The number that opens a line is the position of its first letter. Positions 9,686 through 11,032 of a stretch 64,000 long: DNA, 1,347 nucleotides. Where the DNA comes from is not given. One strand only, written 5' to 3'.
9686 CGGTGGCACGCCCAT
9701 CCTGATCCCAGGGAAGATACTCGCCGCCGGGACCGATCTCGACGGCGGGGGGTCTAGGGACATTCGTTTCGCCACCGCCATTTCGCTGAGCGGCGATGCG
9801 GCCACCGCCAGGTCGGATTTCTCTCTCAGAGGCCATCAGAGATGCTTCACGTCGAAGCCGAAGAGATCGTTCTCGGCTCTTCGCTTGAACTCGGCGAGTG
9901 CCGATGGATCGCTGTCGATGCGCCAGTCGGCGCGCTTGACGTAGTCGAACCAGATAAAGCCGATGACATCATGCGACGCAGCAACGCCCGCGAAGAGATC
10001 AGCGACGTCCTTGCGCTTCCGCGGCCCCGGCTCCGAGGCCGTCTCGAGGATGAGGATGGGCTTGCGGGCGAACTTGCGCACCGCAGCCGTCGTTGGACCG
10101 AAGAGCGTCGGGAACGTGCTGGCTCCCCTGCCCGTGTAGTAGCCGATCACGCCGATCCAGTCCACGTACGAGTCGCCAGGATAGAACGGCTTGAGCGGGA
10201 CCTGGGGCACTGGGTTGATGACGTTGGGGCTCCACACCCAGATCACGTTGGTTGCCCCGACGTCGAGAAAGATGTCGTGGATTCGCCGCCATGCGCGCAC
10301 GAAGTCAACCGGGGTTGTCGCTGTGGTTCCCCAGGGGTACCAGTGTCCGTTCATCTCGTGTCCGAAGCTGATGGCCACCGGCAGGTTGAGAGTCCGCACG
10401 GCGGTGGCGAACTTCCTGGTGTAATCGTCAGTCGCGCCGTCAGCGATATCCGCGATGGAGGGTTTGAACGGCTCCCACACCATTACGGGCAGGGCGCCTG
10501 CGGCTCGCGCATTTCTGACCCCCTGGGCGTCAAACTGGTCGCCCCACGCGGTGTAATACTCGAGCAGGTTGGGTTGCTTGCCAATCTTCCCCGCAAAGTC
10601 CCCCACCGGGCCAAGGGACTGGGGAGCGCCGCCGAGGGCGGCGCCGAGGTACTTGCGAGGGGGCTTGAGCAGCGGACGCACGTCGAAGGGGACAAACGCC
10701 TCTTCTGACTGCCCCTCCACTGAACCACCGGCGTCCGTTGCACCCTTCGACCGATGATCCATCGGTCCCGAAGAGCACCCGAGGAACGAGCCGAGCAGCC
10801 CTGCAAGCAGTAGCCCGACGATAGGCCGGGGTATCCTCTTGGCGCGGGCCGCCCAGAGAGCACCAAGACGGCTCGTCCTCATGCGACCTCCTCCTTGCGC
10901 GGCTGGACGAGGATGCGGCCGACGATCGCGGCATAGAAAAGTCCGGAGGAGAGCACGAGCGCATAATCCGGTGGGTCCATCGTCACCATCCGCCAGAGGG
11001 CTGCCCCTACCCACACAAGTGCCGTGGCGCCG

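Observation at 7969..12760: Translationally coupled GT2 (QxxRW) – GH26 lipoprotein – GT39-like operon: a candidate uncharacterised beta-glycan exopolysaccharide system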

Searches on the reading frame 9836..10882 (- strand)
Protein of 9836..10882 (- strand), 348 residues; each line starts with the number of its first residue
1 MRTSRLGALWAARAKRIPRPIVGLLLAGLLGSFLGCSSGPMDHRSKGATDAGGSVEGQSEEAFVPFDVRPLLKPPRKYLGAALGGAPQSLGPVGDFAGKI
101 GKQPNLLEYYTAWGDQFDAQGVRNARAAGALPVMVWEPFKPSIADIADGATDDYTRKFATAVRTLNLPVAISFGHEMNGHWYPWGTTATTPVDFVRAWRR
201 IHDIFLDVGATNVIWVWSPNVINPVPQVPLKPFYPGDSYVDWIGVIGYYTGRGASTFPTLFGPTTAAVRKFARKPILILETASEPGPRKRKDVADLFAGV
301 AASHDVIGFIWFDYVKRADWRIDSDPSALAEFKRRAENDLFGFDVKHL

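Call 4: search_protein_families(library=pfam, proteins=[window:9836-10882:-], max_evalue=0.01)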
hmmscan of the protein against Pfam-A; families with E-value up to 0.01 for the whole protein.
window:9836-10882:- (348 aa): 1 family
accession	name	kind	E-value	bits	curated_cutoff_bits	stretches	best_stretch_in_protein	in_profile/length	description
PF02156.21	Glyco_hydro_26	-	9.2e-15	55.2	20.2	1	165-250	149-232/311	Glycosyl hydrolase family 26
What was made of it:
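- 9836..10882 (-): GH26 lipoprotein of the CtLic26A-like (lichenase) subgroup; intact. Cys36 of the lipobox is at 10775-10777. The catalytic Glu176 is at 10355-10357 and Glu280 at 10043-10045. PF02156 scores 55.2 bits (call 4).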

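Call 6: find_homologous_proteins(query=window:9836-10882:-)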
Query window:9836-10882:- (348 aa): 961 proteins with E <= 0.001 among 8000 candidates; the best 120 are listed.
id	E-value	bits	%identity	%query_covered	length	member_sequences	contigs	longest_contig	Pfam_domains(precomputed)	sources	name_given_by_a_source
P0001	9.5e-238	806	100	100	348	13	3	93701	PF02156.22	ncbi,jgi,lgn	jgi:mannan endo-1,4-beta-mannosidase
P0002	5.7e-195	666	84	99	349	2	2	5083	PF02156.22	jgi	jgi:mannan endo-1,4-beta-mannosidase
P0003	6.8e-195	665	84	99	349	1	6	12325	PF02156.22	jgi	jgi:mannan endo-1,4-beta-mannosidase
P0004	1.5e-190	651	83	99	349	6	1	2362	PF02156.22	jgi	jgi:mannan endo-1,4-beta-mannosidase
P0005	1.7e-189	648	82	99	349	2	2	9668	PF02156.22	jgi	jgi:mannan endo-1,4-beta-mannosidase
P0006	1.7e-189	648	81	99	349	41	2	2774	PF02156.22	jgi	jgi:mannan endo-1,4-beta-mannosidase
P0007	7.0e-189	646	82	100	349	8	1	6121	PF02156.22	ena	-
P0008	4.4e-188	643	82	99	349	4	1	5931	PF02156.22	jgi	jgi:mannan endo-1,4-beta-mannosidase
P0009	9.9e-188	642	83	90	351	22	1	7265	PF02156.22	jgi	-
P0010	1.5e-187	641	78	100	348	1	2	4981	PF02156.22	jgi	jgi:mannan endo-1,4-beta-mannosidase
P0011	1.7e-187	641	80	100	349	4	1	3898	PF02156.22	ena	-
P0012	1.2e-186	638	81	99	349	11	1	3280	PF02156.22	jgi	jgi:mannan endo-1,4-beta-mannosidase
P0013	1.2e-186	638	81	99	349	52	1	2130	PF02156.22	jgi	jgi:mannan endo-1,4-beta-mannosidase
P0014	1.0e-183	629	89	89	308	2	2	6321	PF02156.22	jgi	-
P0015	2.3e-183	628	81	90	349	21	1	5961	PF02156.22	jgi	jgi:mannan endo-1,4-beta-mannosidase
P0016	4.7e-181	620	80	99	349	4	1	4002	PF02156.22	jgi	jgi:mannan endo-1,4-beta-mannosidase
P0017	9.6e-181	619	78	100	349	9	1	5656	PF02156.22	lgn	-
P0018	1.4e-180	618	79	100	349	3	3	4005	PF02156.22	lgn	-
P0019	4.9e-179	613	78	99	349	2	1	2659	PF02156.22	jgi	jgi:mannan endo-1,4-beta-mannosidase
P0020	4.6e-178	610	76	99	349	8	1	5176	PF02156.22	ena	-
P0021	3.0e-177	607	78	100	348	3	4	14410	PF02156.22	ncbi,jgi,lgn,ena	-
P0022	1.7e-173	595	79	90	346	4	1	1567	PF02156.22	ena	-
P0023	9.6e-173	593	74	99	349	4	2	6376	PF02156.22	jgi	jgi:mannan endo-1,4-beta-mannosidase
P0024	5.0e-171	587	77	99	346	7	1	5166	PF02156.22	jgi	-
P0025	1.7e-167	575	72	100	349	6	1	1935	PF02156.22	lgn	-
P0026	6.4e-167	573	74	99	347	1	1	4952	PF02156.22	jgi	jgi:hypothetical protein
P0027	5.7e-166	570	75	90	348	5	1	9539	PF02156.22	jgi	jgi:hypothetical protein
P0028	1.0e-165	569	79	82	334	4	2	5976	PF02156.22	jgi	jgi:mannan endo-1,4-beta-mannosidase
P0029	1.0e-165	569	73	99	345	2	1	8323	PF02156.22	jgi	jgi:mannan endo-1,4-beta-mannosidase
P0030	1.7e-163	562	72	99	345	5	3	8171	PF02156.22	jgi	jgi:hypothetical protein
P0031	4.9e-163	561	74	94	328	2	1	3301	PF02156.22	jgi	jgi:hypothetical protein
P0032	4.4e-161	554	82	84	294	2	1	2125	PF02156.22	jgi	jgi:hypothetical protein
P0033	2.7e-159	548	73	94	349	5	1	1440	PF02156.22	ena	-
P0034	1.6e-158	546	69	99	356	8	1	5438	PF02156.22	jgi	jgi:hypothetical protein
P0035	5.2e-158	544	74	92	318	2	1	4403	PF02156.22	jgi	jgi:hypothetical protein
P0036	6.6e-157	540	68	99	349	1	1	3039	PF02156.22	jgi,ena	-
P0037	5.3e-156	537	70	97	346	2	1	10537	PF02156.22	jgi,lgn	jgi:mannan endo-1,4-beta-mannosidase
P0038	4.3e-155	534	67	98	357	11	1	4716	PF02156.22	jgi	jgi:hypothetical protein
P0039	7.0e-155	534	67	99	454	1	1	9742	PF02156.22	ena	-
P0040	2.0e-153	529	70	94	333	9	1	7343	PF02156.22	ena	-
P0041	2.7e-153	529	67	96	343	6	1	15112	PF02156.22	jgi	jgi:hypothetical protein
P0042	5.1e-152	524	68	95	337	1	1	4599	PF02156.22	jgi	jgi:hypothetical protein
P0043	1.5e-150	520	66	99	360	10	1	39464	PF02156.22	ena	-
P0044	1.9e-150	519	67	95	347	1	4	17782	PF02156.22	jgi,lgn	jgi:mannan endo-1,4-beta-mannosidase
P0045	3.0e-148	512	67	95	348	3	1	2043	PF02156.22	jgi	jgi:mannan endo-1,4-beta-mannosidase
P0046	4.4e-148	511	78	81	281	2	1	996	PF02156.22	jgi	jgi:hypothetical protein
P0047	1.4e-143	497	64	97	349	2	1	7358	PF02156.22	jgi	-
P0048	7.9e-143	494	66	94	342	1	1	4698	PF02156.22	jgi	jgi:hypothetical protein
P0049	8.0e-143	494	65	90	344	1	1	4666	PF02156.22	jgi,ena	jgi:hypothetical protein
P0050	1.6e-142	493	64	91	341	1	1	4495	PF02156.22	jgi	jgi:mannan endo-1,4-beta-mannosidase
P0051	2.3e-138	479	63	93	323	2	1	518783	PF02156.22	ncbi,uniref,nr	ncbi:beta-mannanase [Sphaerisporangium album]|uniref:Beta-mannanase n=1 Tax=Sphaerisporangium album 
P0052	7.5e-138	478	65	91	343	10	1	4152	PF02156.22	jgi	jgi:hypothetical protein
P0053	2.0e-137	476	69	82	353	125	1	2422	PF02156.22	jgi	-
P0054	2.9e-136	472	63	95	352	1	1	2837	PF02156.22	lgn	-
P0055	1.5e-134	467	63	89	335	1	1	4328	PF02156.22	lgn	-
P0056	8.5e-133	461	61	93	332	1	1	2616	PF02156.22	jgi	jgi:hypothetical protein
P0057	2.2e-132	460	64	85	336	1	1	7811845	PF02156.22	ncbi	ncbi:glycoside hydrolase family 26 protein [Spirillospora sp. CA-253888]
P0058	5.2e-132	459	61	93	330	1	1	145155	PF02156.22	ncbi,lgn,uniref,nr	ncbi:glycosyl hydrolase [Planotetraspora sp. A-T 1434]|uniref:glycoside hydrolase family 26 protein 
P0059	2.1e-130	453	63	84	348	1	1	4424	PF02156.22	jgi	jgi:mannan endo-1,4-beta-mannosidase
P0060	2.6e-130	453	62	90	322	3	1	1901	PF02156.22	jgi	jgi:hypothetical protein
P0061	8.4e-130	451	68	80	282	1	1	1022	PF02156.22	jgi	jgi:mannan endo-1,4-beta-mannosidase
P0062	7.3e-128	445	65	81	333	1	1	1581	PF02156.22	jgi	jgi:mannan endo-1,4-beta-mannosidase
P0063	1.4e-127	444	65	82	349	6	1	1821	PF02156.22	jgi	jgi:hypothetical protein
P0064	5.0e-127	442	64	82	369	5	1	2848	PF02156.22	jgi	jgi:mannan endo-1,4-beta-mannosidase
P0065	6.5e-127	442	63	86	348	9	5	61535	PF02156.22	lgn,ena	-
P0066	2.6e-126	440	59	94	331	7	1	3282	PF02156.22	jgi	jgi:mannan endo-1,4-beta-mannosidase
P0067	5.5e-126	439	59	90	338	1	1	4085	PF02156.22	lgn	-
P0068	6.0e-124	432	58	94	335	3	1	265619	PF02156.22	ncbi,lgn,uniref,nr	ncbi:glycoside hydrolase family 26 protein [Streptomyces sp. MI02-7b]|uniref:glycoside hydrolase fam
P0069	1.3e-123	431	59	93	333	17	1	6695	PF02156.22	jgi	jgi:mannan endo-1,4-beta-mannosidase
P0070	1.3e-123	431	59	90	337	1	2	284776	PF02156.22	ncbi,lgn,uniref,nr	ncbi:glycoside hydrolase family 26 protein [Streptacidiphilus jiangxiensis]|uniref:Glycosyl hydrolas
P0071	1.4e-123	431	62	81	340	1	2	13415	PF02156.22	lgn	-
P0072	1.7e-122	427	59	87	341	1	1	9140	PF02156.22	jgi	jgi:mannan endo-1,4-beta-mannosidase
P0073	2.6e-122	427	60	87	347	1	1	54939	PF02156.22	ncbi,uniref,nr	ncbi:glycoside hydrolase family 26 protein [Actinacidiphila soli]|uniref:glycoside hydrolase family 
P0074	7.7e-122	425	56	94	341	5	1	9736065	PF02156.22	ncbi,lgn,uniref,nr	ncbi:glycoside hydrolase family 26 protein [Streptomyces sp. NBC_01262]|uniref:glycoside hydrolase f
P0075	1.5e-121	424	58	90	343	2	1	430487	PF02156.22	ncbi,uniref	ncbi:glycoside hydrolase family 26 protein [Streptomyces sp. NPDC001536]|uniref:glycoside hydrolase 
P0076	1.7e-121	424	60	86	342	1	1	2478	PF02156.22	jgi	jgi:hypothetical protein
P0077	6.2e-121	422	60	81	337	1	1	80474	PF02156.22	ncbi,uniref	ncbi:glycoside hydrolase family 26 protein [Streptomyces sp. NPDC058691]|uniref:glycoside hydrolase 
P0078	1.0e-120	421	59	89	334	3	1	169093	PF02156.22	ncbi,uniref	ncbi:glycoside hydrolase family 26 protein [Actinacidiphila glaucinigra]|uniref:glycoside hydrolase 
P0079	1.3e-120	421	58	93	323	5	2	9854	PF02156.22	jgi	jgi:hypothetical protein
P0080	3.6e-120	420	57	94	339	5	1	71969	PF02156.22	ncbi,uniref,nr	ncbi:glycoside hydrolase family 26 protein [Streptomyces sp. NRRL S-31]|uniref:glycoside hydrolase f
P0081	4.1e-120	419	60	84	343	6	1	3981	PF02156.22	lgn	-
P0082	5.7e-120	419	58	90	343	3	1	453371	PF02156.22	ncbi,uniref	ncbi:glycosyl hydrolase [Streptomyces sp. NPDC002896]|uniref:glycoside hydrolase family 26 protein n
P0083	8.4e-120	418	57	90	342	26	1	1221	PF02156.22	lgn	-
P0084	1.0e-119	418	54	94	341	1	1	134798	PF02156.22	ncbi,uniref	ncbi:glycosyl hydrolase [Streptomyces sp. NPDC006512]|uniref:glycoside hydrolase family 26 protein n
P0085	1.5e-119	418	61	81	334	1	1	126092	PF02156.22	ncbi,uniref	ncbi:glycoside hydrolase family 26 protein [Streptomyces sp. NPDC002889]|uniref:glycoside hydrolase 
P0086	1.5e-119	417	59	85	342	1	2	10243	PF02156.22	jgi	jgi:glycosyl hydrolase family 26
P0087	1.6e-119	417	55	95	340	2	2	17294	PF02156.22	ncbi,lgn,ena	-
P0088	1.7e-119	417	56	89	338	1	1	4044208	PF02156.22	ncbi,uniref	ncbi:glycosyl hydrolase [Streptomyces sp. E11-3]|uniref:glycoside hydrolase family 26 protein n=1 Ta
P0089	1.9e-119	417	62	81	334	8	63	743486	PF02156.22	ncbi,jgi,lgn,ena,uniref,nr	ncbi:glycoside hydrolase family 26 protein [Thermomonospora sp. CIF 1]|uniref:glycoside hydrolase fa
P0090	2.0e-119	417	57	90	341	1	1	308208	PF02156.22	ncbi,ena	-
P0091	3.2e-119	416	59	90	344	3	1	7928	PF02156.22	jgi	jgi:hypothetical protein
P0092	3.7e-119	416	60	82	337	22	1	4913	PF02156.22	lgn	-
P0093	4.7e-119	416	57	94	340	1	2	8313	PF02156.22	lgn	-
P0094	5.8e-119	416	58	86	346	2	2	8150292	PF02156.22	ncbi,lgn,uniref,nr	ncbi:glycoside hydrolase family 26 protein [Streptomyces sp. NBC_01190]|uniref:glycoside hydrolase f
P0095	6.8e-119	415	56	96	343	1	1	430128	PF02156.22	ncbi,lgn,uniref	ncbi:glycosyl hydrolase [Streptomyces sp. NPDC048417]|uniref:glycoside hydrolase family 26 protein n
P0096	7.5e-119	415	60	83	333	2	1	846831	PF02156.22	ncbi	ncbi:glycoside hydrolase family 26 protein [Streptomyces sp. NPDC008238]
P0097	8.4e-119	415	54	95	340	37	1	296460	PF02156.22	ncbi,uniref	ncbi:glycoside hydrolase family 26 protein [Streptomyces eurythermus]|uniref:glycoside hydrolase fam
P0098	3.0e-118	413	56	94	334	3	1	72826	PF02156.22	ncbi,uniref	ncbi:glycoside hydrolase family 26 protein [Streptomyces sp. AF1A]|uniref:glycoside hydrolase family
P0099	3.3e-118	413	56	90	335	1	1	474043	PF02156.22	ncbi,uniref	ncbi:glycoside hydrolase family 26 protein [Streptomyces sp. NPDC048496]|uniref:glycoside hydrolase 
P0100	4.0e-118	413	61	80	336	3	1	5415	PF02156.22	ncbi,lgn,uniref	ncbi:glycosyl hydrolase [Streptomyces sp. NPDC048279]|uniref:glycoside hydrolase family 26 protein n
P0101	5.9e-118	412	56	91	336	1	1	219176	PF02156.22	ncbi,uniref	ncbi:glycoside hydrolase family 26 protein [Streptomyces sp. NPDC051567]|uniref:glycoside hydrolase 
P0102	6.4e-118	412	55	93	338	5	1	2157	PF02156.22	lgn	-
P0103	9.0e-118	412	59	81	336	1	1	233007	PF02156.22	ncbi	-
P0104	9.1e-118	412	60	90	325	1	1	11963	PF02156.22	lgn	-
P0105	1.3e-117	411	58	90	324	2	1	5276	PF02156.22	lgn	-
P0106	1.4e-117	411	55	94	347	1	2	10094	PF02156.22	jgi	jgi:mannan endo-1,4-beta-mannosidase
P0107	1.6e-117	411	59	85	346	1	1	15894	PF02156.22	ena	-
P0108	1.7e-117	411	57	90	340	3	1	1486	PF02156.22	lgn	-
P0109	1.7e-117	411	57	86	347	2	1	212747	PF02156.22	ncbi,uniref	ncbi:mannan endo-1,4-beta-mannosidase [Streptacidiphilus sp. MAP12-16]|uniref:glycoside hydrolase fa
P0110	1.8e-117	411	55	93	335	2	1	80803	PF02156.22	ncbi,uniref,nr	ncbi:glycoside hydrolase family 26 protein [Streptomyces jeddahensis]|uniref:Endoglucanase H n=1 Tax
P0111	2.0e-117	411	60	82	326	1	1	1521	PF02156.22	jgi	jgi:mannan endo-1,4-beta-mannosidase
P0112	2.0e-117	411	55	96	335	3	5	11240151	PF02156.22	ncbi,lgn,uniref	ncbi:glycosyl hydrolase [Streptomyces canus]|uniref:glycoside hydrolase family 26 protein n=1 Tax=St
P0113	2.4e-117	410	56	93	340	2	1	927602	PF02156.22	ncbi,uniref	ncbi:glycoside hydrolase family 26 protein [Streptomyces sp. NPDC086549]|uniref:glycoside hydrolase 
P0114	3.5e-117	410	62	80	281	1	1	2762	PF02156.22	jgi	jgi:hypothetical protein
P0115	3.5e-117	410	59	85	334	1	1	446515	PF02156.22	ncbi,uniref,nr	ncbi:glycoside hydrolase family 26 protein [Streptomyces cylindrosporus]|uniref:Beta-mannanase n=1 T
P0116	3.5e-117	410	55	95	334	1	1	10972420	PF02156.22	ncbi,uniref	ncbi:glycoside hydrolase family 26 protein [Streptomyces sp. CA-249302]|uniref:glycoside hydrolase f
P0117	5.7e-117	409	56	91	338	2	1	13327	PF02156.22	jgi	jgi:hypothetical protein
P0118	8.4e-117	408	56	89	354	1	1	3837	PF02156.22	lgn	-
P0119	9.0e-117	408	60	82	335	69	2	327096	PF02156.22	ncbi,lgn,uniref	ncbi:glycosyl hydrolase [Streptomyces canus]|uniref:glycoside hydrolase family 26 protein n=1 Tax=St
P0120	1.0e-116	408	53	100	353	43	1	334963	PF02156.22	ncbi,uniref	ncbi:glycosyl hydrolase [Streptomyces flaveolus]|uniref:glycoside hydrolase family 26 protein n=1 Ta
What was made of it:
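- JGI names the protein 'mannan endo-1,4-beta-mannosidase' (call 6).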

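Call 7: search_protein_families(library=ncbifam, proteins=[window:9836-10882:-], max_evalue=0.01)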
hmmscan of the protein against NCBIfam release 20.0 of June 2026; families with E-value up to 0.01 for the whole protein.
window:9836-10882:- (348 aa): 0 families

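Call 9: find_encoding_contigs(protein=P0001, flank=10000, max_places=4)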
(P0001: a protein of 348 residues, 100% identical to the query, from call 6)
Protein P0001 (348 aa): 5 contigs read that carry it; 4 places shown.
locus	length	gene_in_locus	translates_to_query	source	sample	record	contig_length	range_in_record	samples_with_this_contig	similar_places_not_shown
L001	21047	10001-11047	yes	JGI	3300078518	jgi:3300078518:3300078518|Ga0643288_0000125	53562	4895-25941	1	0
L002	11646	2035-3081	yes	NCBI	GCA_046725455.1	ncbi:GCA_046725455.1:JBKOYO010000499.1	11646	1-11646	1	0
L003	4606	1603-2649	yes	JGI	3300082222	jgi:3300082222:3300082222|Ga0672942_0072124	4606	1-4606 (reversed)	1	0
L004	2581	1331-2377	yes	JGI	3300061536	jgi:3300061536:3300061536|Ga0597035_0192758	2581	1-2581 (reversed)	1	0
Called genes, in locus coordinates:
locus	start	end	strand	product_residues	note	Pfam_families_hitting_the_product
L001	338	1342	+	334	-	PF01163:RIO1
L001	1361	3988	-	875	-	PF12704:MacB_PCD, PF02687:FtsX, PF12704:MacB_PCD (weak), PF02687:FtsX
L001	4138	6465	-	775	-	PF09371:Tex_N, PF22706:Tex_central_region, PF16921:Tex_YqgF, PF14635:HHH_7 (weak), PF12836:HHH_3, PF17674:HHH_9, PF00575:S1, PF23459:S1_RRP5 (weak)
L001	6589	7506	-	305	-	PF00561:Abhydrolase_1, PF12146:Hydrolase_4, PF12697:Abhydrolase_6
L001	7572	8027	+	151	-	-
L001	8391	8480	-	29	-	-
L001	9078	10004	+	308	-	PF13632:Glyco_trans_2_3, PF13641:Glyco_tranf_2_3 (weak), PF13506:Glyco_transf_21 (faint)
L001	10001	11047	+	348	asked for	PF02156:Glyco_hydro_26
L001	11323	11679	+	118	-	-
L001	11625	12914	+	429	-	PF13231:PMT_2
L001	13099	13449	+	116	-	PF00296:Bac_luciferase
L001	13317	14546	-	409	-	PF13527:Acetyltransf_9, PF17668:Acetyltransf_17, PF13530:SCP2_2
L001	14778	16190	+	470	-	-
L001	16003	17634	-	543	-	-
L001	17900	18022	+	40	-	-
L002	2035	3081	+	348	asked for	PF02156:Glyco_hydro_26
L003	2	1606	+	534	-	?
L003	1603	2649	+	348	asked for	PF02156:Glyco_hydro_26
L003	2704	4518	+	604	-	PF13231:PMT_2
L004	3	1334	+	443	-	?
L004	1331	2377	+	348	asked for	PF02156:Glyco_hydro_26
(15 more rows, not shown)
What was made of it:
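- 9836..10882 (-): The protein is 100% identical in 4 other contigs (call 9).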

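Call 10: find_encoding_contigs(protein=P0112, flank=10000, max_places=3)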
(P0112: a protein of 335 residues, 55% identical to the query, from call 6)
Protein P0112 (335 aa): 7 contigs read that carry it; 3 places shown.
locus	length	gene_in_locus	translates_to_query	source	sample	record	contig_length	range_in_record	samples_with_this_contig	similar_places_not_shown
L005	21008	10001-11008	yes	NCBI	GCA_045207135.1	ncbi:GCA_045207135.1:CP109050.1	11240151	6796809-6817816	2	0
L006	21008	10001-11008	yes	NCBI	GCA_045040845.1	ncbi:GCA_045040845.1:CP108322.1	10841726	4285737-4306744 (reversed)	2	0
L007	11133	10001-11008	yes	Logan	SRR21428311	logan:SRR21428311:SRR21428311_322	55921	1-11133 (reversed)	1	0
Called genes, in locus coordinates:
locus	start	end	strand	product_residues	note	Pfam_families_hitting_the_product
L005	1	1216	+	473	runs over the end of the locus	-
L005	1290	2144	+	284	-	PF01416:PseudoU_synth_1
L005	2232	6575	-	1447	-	PF13360:PQQ_2 (faint), PF22064:Cep192_D2 (faint), PF22073:Cep192_D4 (faint), PF15780:ASH, PF22544:HYDIN_VesB_CFA65-like_Ig, PF15780:ASH (weak), PF22544:HYDIN_VesB_CFA65-like_Ig, PF16640:Big_3_5 (weak), +2 more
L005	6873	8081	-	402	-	PF12708:Pect-lyase_RHGA_epim, PF22842:Pel9A-like_beta_helix (weak)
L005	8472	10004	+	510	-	PF13506:Glyco_transf_21, PF13641:Glyco_tranf_2_3, PF00535:Glycos_transf_2, PF03552:Cellulose_synt (faint), PF13632:Glyco_trans_2_3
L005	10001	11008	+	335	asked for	PF02156:Glyco_hydro_26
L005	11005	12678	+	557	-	-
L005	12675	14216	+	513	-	PF13231:PMT_2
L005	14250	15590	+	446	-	PF03721:UDPG_MGDP_dh_N, PF03807:F420_oxidored (faint), PF00984:UDPG_MGDP_dh, PF03720:UDPG_MGDP_dh_C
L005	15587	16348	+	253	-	PF00535:Glycos_transf_2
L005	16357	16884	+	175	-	PF04138:GtrA_DPMS_TM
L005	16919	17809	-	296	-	-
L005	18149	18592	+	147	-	PF00572:Ribosomal_L13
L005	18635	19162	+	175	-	PF00380:Ribosomal_S9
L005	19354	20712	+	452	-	PF02878:PGM_PMM_I, PF02879:PGM_PMM_II, PF02880:PGM_PMM_III, PF00408:PGM_PMM_IV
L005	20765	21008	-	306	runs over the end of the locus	PF04087:DUF389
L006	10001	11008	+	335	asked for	PF02156:Glyco_hydro_26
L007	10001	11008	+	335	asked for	PF02156:Glyco_hydro_26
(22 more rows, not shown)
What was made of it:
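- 10879..10882 (-): ATGA stop/start overlap between GT2 and GH26, with the Shine-Dalgarno sequence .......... at 10887-10896. The same 4-nt overlaps occur in S. canus (call 10).
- On Streptomyces CslA-GlxA-CslZ system: The same is true in S. canus (call 10).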

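Call 15: find_related_loci(query=A1, collection=genome_contigs, flank=10000)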
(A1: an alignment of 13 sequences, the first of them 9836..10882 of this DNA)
Query A1 (348 aa) in genome_contigs; peptide patterns used: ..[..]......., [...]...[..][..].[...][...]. (x = any residue, [..] = any of these).
515 stretches matched a pattern; 488 encode a relative of the query (tblastn E <= 1e-3); the best 80 are kept; 80 distinct loci.
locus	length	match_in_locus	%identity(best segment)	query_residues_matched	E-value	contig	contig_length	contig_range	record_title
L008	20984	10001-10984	65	25-347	2e-139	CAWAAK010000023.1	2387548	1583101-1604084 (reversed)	MAG: uncultured Actinomycetota bacterium isolate MFD05567.bin.1.191 genome assembly, contig: contig_3299, whole genome s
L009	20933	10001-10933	64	31-345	3e-136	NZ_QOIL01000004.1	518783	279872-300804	Sphaerisporangium album strain CCTCC AA 208026 scaffold4, whole genome shotgun sequence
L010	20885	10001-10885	64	52-346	3e-130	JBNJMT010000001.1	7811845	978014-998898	Spirillospora sp. CA-253888 MDNA_WGS_139_1, whole genome shotgun sequence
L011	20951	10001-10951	62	35-347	1e-126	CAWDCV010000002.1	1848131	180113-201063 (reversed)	MAG: uncultured Actinomycetota bacterium isolate MFD04850.bin.1.9 genome assembly, contig: contig_13027, whole genome sh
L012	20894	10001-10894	63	50-346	8e-126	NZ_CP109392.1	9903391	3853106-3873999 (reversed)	Streptomyces sp. NBC_01537 strain NBC 01537 chromosome, complete genome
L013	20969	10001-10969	58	19-345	6e-123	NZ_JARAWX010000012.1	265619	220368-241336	Streptomyces sp. MI02-7b NODE_12_length_265619_cov_59.578608, whole genome shotgun sequence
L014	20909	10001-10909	60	45-346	1e-121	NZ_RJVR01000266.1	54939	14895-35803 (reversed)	Actinacidiphila soli strain LAM7114 Z_ctg157, whole genome shotgun sequence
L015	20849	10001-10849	63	64-346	4e-121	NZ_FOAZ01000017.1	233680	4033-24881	Streptacidiphilus jiangxiensis strain CGMCC 4.1857, whole genome shotgun sequence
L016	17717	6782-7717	58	35-346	3e-120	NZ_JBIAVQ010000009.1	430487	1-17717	Streptomyces sp. NPDC001536 NPDC001536_121_G8.ctg-0009, whole genome shotgun sequence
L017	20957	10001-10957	58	21-346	8e-120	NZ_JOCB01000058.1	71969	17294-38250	Streptomyces sp. NRRL S-31 contig58.1, whole genome shotgun sequence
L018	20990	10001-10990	55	21-346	2e-119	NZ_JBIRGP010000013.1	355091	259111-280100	Streptomyces sp. NPDC017991 NPDC017991_256_H4.ctg-0013, whole genome shotgun sequence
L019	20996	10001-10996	56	14-346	1e-119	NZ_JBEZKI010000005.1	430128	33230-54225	Streptomyces sp. NPDC048417 NPDC048417_149_F10.ctg-0005, whole genome shotgun sequence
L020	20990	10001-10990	55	13-345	2e-118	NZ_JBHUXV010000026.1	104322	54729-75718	Streptomyces sp. NPDC057253 NPDC057253_T20_B10.ctg-0026, whole genome shotgun sequence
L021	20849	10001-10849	61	64-346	2e-118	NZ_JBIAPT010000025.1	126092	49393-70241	Streptomyces sp. NPDC002889 NPDC002889_298_G10.ctg-0025, whole genome shotgun sequence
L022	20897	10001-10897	59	48-346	5e-118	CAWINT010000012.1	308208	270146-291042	MAG: uncultured Actinomycetes bacterium isolate MFD05502.bin.1.142 genome assembly, contig: contig_62835, whole genome s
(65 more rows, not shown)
